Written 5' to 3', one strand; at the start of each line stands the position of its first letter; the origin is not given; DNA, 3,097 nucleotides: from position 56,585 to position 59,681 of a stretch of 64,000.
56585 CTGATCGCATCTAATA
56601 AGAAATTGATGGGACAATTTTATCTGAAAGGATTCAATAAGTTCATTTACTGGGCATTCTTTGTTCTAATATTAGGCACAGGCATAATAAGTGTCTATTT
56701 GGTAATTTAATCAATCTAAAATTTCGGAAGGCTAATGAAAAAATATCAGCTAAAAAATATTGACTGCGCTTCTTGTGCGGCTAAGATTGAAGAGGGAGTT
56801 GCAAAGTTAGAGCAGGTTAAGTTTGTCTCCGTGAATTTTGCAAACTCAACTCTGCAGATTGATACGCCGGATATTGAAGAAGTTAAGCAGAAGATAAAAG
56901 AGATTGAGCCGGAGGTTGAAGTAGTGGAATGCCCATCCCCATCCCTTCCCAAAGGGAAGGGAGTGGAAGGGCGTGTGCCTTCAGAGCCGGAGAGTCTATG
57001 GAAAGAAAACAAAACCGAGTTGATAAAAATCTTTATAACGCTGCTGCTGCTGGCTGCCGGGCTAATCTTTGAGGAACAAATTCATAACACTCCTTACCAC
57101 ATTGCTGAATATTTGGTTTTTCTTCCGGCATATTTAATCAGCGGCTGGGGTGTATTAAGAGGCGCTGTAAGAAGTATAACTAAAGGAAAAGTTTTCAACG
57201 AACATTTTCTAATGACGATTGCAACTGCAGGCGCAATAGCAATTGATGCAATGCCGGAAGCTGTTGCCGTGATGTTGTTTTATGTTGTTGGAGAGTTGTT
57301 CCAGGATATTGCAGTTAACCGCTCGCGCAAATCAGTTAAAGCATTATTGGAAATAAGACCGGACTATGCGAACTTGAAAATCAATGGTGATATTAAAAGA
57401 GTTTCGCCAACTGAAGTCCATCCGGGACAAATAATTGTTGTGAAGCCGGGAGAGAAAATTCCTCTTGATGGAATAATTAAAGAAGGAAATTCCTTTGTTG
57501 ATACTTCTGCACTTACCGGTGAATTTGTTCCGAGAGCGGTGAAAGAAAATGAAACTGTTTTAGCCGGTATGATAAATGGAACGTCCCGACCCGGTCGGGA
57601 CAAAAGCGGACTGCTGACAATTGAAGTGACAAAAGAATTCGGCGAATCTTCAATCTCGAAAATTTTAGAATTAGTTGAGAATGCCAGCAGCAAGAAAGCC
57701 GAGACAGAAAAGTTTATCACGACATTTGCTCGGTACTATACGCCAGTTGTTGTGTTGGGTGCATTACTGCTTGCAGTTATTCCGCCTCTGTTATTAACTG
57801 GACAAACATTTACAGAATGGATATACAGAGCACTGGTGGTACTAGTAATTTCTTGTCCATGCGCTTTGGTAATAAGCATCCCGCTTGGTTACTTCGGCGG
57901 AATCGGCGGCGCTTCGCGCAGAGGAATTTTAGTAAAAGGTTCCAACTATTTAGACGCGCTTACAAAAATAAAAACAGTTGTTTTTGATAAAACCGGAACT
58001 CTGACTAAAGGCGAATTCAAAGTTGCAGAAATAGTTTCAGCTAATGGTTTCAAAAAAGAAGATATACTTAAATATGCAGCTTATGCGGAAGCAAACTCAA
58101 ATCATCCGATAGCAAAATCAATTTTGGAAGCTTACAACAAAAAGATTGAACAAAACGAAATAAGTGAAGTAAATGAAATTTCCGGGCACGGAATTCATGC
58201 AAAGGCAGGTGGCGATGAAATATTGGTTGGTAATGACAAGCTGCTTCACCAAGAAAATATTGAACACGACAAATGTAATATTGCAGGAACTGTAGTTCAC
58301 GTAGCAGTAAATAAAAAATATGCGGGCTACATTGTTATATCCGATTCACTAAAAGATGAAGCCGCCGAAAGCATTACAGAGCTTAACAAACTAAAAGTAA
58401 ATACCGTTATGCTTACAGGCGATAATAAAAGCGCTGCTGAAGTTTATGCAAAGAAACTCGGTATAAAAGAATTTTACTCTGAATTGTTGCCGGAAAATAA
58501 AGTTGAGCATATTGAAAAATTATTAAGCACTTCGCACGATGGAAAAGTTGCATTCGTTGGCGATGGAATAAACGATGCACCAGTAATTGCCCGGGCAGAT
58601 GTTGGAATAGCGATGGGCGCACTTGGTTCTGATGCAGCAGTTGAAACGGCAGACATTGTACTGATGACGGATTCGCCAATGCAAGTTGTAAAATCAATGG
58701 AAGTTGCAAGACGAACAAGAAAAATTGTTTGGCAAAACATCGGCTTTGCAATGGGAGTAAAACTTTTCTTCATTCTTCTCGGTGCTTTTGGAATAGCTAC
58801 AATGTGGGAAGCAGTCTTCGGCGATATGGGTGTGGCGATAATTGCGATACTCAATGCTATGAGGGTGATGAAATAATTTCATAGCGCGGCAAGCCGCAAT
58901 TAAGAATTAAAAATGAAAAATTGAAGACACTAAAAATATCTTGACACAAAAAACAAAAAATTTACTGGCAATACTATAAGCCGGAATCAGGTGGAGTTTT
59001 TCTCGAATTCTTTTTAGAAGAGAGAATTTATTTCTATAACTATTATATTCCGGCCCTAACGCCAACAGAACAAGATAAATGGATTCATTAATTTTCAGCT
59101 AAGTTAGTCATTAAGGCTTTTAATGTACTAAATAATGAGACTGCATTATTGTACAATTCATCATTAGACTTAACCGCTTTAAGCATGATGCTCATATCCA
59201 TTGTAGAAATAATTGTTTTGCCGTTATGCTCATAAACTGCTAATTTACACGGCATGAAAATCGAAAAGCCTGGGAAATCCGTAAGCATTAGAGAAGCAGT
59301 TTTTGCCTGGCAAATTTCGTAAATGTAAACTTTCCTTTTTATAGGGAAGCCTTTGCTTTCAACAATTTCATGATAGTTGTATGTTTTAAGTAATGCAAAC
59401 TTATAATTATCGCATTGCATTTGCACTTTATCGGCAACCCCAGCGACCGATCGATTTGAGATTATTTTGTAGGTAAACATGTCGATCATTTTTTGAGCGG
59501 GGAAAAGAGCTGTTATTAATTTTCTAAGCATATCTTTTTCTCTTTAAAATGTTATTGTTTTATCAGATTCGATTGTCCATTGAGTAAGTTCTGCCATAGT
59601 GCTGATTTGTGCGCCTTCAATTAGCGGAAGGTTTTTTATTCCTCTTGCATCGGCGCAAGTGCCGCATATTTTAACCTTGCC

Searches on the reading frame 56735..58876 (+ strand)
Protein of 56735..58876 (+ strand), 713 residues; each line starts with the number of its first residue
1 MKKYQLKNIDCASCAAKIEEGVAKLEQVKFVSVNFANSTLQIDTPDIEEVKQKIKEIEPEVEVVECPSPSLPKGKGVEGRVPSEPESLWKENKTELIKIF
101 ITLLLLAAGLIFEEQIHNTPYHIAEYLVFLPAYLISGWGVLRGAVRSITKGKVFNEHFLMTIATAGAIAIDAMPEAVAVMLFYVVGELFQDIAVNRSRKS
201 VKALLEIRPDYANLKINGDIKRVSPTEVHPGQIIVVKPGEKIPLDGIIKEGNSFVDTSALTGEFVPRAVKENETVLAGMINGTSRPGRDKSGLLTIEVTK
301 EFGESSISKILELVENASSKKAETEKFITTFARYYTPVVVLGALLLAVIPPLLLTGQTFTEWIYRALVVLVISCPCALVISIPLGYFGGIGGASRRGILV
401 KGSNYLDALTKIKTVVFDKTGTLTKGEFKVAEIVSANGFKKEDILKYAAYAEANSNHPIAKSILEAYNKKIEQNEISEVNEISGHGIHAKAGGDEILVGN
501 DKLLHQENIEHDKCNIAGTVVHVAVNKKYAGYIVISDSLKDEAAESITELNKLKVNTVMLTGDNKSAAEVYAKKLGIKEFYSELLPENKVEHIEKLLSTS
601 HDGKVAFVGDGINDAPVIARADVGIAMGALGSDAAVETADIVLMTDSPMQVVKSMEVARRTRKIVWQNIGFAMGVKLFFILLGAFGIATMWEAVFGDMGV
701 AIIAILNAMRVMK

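Call 15: search_protein_families(library=pfam, proteins=[window:56735-58876:+], max_evalue=0.01)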
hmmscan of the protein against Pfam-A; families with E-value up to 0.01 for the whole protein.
window:56735-58876:+ (713 aa): 4 families
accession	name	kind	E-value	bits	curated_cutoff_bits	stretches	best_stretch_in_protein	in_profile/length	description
PF00122.25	E1-E2_ATPase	-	7e-43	146.7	28.1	1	208-395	3-180/181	E1-E2 ATPase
PF00702.32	Hydrolase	-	2.6e-31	110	26.4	1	412-622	1-191/191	haloacid dehalogenase-like hydrolase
PF00403.32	HMA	-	3.3e-11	43.8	24.8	1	5-56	3-58/62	Heavy-metal-associated domain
PF08282.18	Hydrolase_3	-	0.0049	17.1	20.9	0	412-643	54-243/255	haloacid dehalogenase-like hydrolase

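Call 55: find_homologous_proteins(query=window:56735-58876:+, max_evalue=1e-100)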
Query window:56735-58876:+ (713 aa): 8000 proteins with E <= 1e-100 among 8000 candidates; the best 120 are listed.
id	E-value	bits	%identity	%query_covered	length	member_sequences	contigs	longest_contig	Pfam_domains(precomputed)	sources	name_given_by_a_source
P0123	0.0e+0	1558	100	100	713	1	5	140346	PF00403.33,PF00702.33,PF00122.26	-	-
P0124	0.0e+0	1394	89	100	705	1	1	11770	PF00403.33,PF00702.33,PF00122.26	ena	-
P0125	0.0e+0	1343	87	100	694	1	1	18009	PF00403.33,PF00702.33,PF00122.26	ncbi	-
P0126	0.0e+0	1334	87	100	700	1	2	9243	PF00403.33,PF00702.33,PF00122.26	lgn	-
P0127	0.0e+0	1327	87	100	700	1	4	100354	PF00403.33,PF00702.33,PF00122.26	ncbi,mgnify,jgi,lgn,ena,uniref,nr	ncbi:MAG: cadmium-translocating P-type ATPase [Ignavibacterium album]|mgnify:CR=1 FL=1|uniref:heavy 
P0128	0.0e+0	1326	87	100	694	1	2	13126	PF00403.33,PF00702.33,PF00122.26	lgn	-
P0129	0.0e+0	1325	87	100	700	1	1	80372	PF00403.33,PF00702.33,PF00122.26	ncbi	-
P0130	0.0e+0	1324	86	100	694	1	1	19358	PF00403.33,PF00702.33,PF00122.26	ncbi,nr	ncbi:MAG: cadmium-translocating P-type ATPase [Bacteroidetes bacterium]|nr:cadmium-translocating P-t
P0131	0.0e+0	1321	87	100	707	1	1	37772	PF00403.33,PF00702.33,PF00122.26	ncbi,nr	ncbi:MAG: cadmium-translocating P-type ATPase [Bacteroidetes bacterium]|nr:cadmium-translocating P-t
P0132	0.0e+0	1315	86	100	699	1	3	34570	PF00403.33,PF00702.33,PF00122.26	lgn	-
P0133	0.0e+0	1315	86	100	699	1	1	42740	PF00403.33,PF00702.33,PF00122.26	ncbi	-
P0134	0.0e+0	1313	86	100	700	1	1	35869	PF00403.33,PF00702.33,PF00122.26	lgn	-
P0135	0.0e+0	1312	86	100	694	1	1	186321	PF00403.33,PF00702.33,PF00122.26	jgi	jgi:Zn2+/Cd2+-exporting ATPase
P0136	0.0e+0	1311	86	100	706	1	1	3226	PF00403.33,PF00702.33,PF00122.26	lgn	-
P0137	0.0e+0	1310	86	100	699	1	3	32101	PF00403.33,PF00702.33,PF00122.26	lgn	-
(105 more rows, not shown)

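Call 56: find_encoding_contigs(protein=P0124, flank=2000, max_places=2)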
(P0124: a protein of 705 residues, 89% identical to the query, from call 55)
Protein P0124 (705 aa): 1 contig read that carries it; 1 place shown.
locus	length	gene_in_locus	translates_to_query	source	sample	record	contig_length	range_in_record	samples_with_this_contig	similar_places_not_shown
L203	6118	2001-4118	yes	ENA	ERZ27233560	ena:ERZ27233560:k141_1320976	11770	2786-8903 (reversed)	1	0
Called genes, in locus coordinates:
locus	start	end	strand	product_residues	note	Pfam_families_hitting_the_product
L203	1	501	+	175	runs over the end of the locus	-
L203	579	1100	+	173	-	-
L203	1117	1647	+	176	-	-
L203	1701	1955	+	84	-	PF09851:SHOCT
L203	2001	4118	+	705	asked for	PF00403:HMA, PF00122:E1-E2_ATPase, PF00702:Hydrolase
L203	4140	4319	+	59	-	-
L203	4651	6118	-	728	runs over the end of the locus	PF00141:peroxidase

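Call 57: find_encoding_contigs(protein=P0127, flank=2000, max_places=2)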
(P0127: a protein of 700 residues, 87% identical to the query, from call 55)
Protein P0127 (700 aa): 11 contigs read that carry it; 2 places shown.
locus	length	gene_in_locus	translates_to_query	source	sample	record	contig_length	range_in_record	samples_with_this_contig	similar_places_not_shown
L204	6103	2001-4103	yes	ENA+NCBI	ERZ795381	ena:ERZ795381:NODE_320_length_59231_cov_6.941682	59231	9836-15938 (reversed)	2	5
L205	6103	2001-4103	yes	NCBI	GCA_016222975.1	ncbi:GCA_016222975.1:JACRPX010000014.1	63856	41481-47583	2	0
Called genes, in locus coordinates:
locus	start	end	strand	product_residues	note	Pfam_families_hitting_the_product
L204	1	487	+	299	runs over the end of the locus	PF23914:TPR_CcmH_CycH (faint), PF13181:TPR_8 (faint), PF13424:TPR_12 (faint), PF25064:ARM_TT21_5th (faint), PF07719:TPR_2 (faint), PF12895:ANAPC3 (faint), PF13431:TPR_17 (weak), PF25063:ARM_TT21_C (weak), +9 more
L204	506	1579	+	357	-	-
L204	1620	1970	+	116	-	-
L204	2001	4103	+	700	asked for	PF00403:HMA, PF00122:E1-E2_ATPase, PF00702:Hydrolase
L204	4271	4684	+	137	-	-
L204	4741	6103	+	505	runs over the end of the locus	PF18962:Por_Secre_tail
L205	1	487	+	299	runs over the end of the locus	PF23914:TPR_CcmH_CycH (faint), PF13181:TPR_8 (faint), PF13424:TPR_12 (faint), PF25064:ARM_TT21_5th (faint), PF07719:TPR_2 (faint), PF12895:ANAPC3 (faint), PF13431:TPR_17 (weak), PF25063:ARM_TT21_C (weak), +9 more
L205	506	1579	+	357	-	-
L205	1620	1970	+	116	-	-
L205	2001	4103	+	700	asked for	PF00403:HMA, PF00122:E1-E2_ATPase, PF00702:Hydrolase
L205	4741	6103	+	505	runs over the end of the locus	PF18962:Por_Secre_tail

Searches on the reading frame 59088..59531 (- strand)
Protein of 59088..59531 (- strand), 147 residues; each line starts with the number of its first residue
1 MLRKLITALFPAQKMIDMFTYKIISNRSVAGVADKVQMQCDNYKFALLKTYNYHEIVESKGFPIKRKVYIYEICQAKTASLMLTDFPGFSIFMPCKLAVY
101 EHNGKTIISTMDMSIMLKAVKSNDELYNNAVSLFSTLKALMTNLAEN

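Call 15: search_protein_families(library=pfam, proteins=[window:59088-59531:-], max_evalue=0.01)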
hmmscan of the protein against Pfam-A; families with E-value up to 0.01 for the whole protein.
window:59088-59531:- (147 aa): 1 family
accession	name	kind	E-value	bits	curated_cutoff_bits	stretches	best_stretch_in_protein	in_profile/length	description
PF03625.19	DUF302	-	4e-13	49.5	23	1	53-112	3-62/63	Domain of unknown function DUF302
